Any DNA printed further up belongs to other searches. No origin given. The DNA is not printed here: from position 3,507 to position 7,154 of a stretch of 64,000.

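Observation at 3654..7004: Stand-alone Cas12-family (type V) effector of 1116 aa with no adaptation module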

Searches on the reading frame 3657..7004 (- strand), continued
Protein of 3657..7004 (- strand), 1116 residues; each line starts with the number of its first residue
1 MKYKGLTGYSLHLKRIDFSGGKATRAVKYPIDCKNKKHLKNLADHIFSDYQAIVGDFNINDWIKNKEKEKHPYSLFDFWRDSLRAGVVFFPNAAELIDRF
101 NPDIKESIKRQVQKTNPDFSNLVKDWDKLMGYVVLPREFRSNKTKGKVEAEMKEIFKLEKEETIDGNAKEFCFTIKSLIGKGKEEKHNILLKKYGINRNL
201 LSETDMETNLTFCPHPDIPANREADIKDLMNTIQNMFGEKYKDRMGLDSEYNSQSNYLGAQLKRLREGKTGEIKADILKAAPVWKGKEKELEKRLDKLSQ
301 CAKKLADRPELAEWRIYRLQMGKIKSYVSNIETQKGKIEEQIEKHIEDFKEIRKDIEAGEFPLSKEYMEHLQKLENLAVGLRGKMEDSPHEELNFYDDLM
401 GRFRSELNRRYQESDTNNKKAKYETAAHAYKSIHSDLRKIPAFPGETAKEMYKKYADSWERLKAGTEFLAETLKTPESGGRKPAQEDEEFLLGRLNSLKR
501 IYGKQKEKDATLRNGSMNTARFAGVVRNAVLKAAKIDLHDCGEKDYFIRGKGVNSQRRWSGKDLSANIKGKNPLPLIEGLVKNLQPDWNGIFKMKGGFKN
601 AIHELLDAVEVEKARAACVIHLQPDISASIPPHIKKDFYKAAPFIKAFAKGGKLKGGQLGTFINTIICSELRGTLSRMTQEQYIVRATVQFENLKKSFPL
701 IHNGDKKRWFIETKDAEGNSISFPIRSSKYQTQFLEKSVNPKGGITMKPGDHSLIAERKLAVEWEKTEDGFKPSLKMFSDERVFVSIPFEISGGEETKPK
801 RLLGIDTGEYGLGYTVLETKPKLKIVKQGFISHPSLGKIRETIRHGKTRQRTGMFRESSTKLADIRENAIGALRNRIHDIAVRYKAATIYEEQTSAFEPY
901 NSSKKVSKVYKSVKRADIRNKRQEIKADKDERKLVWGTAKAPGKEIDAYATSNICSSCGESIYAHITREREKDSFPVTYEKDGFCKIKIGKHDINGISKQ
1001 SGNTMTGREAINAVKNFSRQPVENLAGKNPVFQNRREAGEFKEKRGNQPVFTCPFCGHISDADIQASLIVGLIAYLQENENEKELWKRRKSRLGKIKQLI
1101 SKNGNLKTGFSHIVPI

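Call 51: find_related_loci(query=P0001, collection=metagenome_contigs, flank=10000)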
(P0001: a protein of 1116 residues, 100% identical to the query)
Query P0001 (1116 aa) in metagenome_contigs; peptide patterns used: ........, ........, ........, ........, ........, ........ (x = any residue, [..] = any of these).
242 stretches matched a pattern, but none encodes a relative of the query by tblastn (E <= 1e-3).

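Call 52: find_related_loci(query=A2, collection=viral_contigs, flank=6000)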
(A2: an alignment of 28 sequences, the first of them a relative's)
Query A2 (1116 aa) in viral_contigs; peptide patterns used: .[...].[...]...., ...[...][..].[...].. (x = any residue, [..] = any of these).
30 stretches matched a pattern, but none encodes a relative of the query by tblastn (E <= 1e-3).

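Call 53: find_related_loci(query=A2, collection=metagenome_contigs, flank=6000)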
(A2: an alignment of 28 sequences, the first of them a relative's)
Query A2 (1116 aa) in metagenome_contigs; peptide patterns used: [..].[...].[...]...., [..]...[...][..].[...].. (x = any residue, [..] = any of these).
171 stretches matched a pattern; 35 encode a relative of the query (tblastn E <= 1e-3); 35 distinct loci.
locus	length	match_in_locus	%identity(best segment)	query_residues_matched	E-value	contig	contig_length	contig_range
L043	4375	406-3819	30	2-1082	3e-138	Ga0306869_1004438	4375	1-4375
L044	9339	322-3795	30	7-1085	1e-116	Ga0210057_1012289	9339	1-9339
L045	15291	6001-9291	29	2-1087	5e-109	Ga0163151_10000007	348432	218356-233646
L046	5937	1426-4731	28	4-1078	1e-105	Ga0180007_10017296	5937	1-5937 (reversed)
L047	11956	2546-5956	28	3-1084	2e-105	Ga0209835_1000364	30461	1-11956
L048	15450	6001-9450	27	1-1092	2e-100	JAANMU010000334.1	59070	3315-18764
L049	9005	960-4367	27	8-1072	3e-91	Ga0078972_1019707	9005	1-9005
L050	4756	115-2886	28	184-1067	2e-90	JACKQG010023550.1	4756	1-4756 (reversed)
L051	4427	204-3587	28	2-1078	3e-90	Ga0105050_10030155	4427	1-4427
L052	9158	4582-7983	27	8-1072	1e-88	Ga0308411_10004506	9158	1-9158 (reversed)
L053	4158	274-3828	26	4-1077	3e-79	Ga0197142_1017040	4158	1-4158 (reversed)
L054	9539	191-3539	28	1-1104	8e-95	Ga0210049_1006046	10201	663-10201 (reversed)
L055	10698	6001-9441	25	8-1077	6e-73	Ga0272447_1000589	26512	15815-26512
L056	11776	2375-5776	29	2-1084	1e-115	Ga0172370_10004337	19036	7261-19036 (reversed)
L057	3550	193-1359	39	705-1082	7e-71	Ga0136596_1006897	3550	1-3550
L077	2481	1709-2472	45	282-937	2e-26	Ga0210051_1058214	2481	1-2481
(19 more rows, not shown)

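Call 85: search_protein_families(library=ncbifam, proteins=[P0130, P0132, P0141, P0150, P0152, P0098, P0005], max_evalue=0.00001)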
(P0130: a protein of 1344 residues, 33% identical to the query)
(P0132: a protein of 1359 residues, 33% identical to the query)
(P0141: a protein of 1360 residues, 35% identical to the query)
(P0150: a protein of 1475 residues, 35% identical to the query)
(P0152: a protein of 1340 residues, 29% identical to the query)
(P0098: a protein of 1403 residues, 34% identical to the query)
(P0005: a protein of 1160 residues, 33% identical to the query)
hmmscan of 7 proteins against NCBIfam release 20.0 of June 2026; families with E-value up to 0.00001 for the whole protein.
P0130 (1344 aa): 2 families
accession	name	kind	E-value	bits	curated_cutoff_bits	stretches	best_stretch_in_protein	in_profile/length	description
NF033951.2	Cas12d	equivalog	1.2e-106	358.3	250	1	56-1293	68-1179/1180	type V CRISPR-associated protein Cas12d/CasY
NF033950.0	Cas12c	equivalog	1.2e-26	92.7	250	1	746-1162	705-1061/1246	type V CRISPR-associated protein Cas12c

P0132 (1359 aa): 2 families
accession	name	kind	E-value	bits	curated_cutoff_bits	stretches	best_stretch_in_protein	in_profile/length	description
NF033951.2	Cas12d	equivalog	6.3e-103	346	250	2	511-1319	450-1179/1180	type V CRISPR-associated protein Cas12d/CasY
NF033950.0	Cas12c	equivalog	5.6e-25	87.2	250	1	619-1181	531-1048/1246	type V CRISPR-associated protein Cas12c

P0141 (1360 aa): 2 families
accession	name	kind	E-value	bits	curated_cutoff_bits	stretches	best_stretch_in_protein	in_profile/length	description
NF033951.2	Cas12d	equivalog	9.2e-110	368.6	250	4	977-1260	785-1082/1180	type V CRISPR-associated protein Cas12d/CasY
NF033950.0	Cas12c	equivalog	7.3e-33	113.4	250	2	772-1203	661-1061/1246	type V CRISPR-associated protein Cas12c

P0150 (1475 aa): 2 families
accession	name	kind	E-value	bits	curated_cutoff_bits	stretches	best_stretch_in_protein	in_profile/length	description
NF033951.2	Cas12d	equivalog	4.2e-90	303.5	250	2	724-1364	555-1064/1180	type V CRISPR-associated protein Cas12d/CasY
NF033950.0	Cas12c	equivalog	4.4e-19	67.7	250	1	1053-1325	811-1061/1246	type V CRISPR-associated protein Cas12c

P0152 (1340 aa): 3 families
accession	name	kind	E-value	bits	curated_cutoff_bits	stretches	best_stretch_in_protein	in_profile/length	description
NF033951.2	Cas12d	equivalog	5.9e-106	356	250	1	55-1299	70-1179/1180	type V CRISPR-associated protein Cas12d/CasY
NF033950.0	Cas12c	equivalog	9.7e-31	106.3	250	1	1034-1155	920-1043/1246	type V CRISPR-associated protein Cas12c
NF045604.1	cas_Cas12e_CasX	equivalog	5.3e-11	41.6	200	1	1039-1209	599-769/886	type V CRISPR RNA-guided endonuclease Cas12e/CasX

P0098 (1403 aa): 2 families
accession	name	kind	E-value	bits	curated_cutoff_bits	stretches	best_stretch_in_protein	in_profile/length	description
NF033951.2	Cas12d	equivalog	7.3e-215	716.7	250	2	315-1348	192-1178/1180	type V CRISPR-associated protein Cas12d/CasY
NF033950.0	Cas12c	equivalog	1e-12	46.6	250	1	373-564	260-433/1246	type V CRISPR-associated protein Cas12c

P0005 (1160 aa): 2 families
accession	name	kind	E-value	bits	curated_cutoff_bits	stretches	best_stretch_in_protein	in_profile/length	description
NF033951.2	Cas12d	equivalog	1.2e-236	788.9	250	1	11-1138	1-1180/1180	type V CRISPR-associated protein Cas12d/CasY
NF033950.0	Cas12c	equivalog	2.3e-14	52.1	250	1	829-975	895-1043/1246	type V CRISPR-associated protein Cas12c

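Call 96: find_encoding_contigs(protein=P0176, flank=10000, max_places=3)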
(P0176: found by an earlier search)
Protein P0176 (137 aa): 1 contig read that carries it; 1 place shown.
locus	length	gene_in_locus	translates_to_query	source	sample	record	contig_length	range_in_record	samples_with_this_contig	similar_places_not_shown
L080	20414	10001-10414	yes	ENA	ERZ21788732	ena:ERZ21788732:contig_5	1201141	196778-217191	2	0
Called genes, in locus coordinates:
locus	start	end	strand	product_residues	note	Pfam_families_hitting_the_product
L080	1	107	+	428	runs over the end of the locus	PF00999:Na_H_Exchanger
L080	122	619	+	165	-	PF00430:ATP-synt_B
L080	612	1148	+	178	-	PF00430:ATP-synt_B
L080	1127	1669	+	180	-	PF00213:OSCP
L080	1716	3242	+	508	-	PF02874:ATP-synt_ab_N, PF00006:ATP-synt_ab, PF00306:ATP-synt_ab_C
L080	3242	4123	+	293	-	PF00231:ATP-synt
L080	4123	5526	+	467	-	PF02874:ATP-synt_ab_N, PF00006:ATP-synt_ab, PF22919:ATP-synt_VA_C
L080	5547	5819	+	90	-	PF02823:ATP-synt_DE_N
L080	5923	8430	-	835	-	PF00317:Ribonuc_red_lgN, PF02867:Ribonuc_red_lgC, PF12637:TSCPD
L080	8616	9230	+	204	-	PF06041:DUF924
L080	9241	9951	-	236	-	-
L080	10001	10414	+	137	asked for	PF03652:RuvX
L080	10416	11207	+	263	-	PF00561:Abhydrolase_1, PF12146:Hydrolase_4, PF12697:Abhydrolase_6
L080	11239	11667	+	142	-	PF07681:DoxX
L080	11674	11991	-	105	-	PF00462:Glutaredoxin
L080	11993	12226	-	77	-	PF01722:BolA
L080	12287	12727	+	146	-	PF00571:CBS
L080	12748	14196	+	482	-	PF01656:CbiA, PF13500:AAA_26, PF07685:GATase_3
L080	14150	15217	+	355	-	PF00155:Aminotran_1_2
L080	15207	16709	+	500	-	PF01656:CbiA, PF13500:AAA_26, PF07685:GATase_3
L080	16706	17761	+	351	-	PF02492:cobW, PF07683:CobW_C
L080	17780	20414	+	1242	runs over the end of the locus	PF02514:CobN-Mg_chel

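Call 99: search_dna_similar(query=P0001, collection=plasmids, mode=protein, max_rows=8)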
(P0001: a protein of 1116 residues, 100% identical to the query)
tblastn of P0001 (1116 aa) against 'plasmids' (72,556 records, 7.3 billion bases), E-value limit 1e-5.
No match.

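Call 100: search_dna_similar(query=P0001, collection=phages, mode=protein, max_rows=8)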
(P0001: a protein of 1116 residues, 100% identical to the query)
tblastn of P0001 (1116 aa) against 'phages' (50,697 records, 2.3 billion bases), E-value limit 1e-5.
No match.

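Call 101: search_protein_families(library=padloc, proteins=[L003:3570-4496:-, L080:9241-9951:-], max_evalue=0.01)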
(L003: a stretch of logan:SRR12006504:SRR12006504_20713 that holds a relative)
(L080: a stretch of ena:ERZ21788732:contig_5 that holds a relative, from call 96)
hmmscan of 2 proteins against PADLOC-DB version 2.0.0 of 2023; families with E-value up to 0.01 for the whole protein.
L003:3570-4496:- (308 aa): 0 families

L080:9241-9951:- (236 aa): 0 families

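Call 102: search_protein_families(library=pfam, proteins=[L003:3570-4496:-, L080:9241-9951:-], max_evalue=0.01)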
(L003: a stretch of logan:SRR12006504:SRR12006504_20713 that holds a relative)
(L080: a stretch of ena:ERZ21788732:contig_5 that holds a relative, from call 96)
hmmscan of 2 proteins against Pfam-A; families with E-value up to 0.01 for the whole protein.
L003:3570-4496:- (308 aa): 3 families
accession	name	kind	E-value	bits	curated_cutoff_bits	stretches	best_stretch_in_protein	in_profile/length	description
PF01972.22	SDH_protease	-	6.9e-25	88.1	31.3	1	71-246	88-244/286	ClpP-like SDH-type serine proteinase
PF25145.1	NfeD1b_N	-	1e-09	38.7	40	1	74-146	28-104/189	NfeD1b, N-terminal domain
PF00574.28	CLP_protease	-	0.0017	18.7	20.2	1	73-126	45-98/182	Clp protease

L080:9241-9951:- (236 aa): 0 families
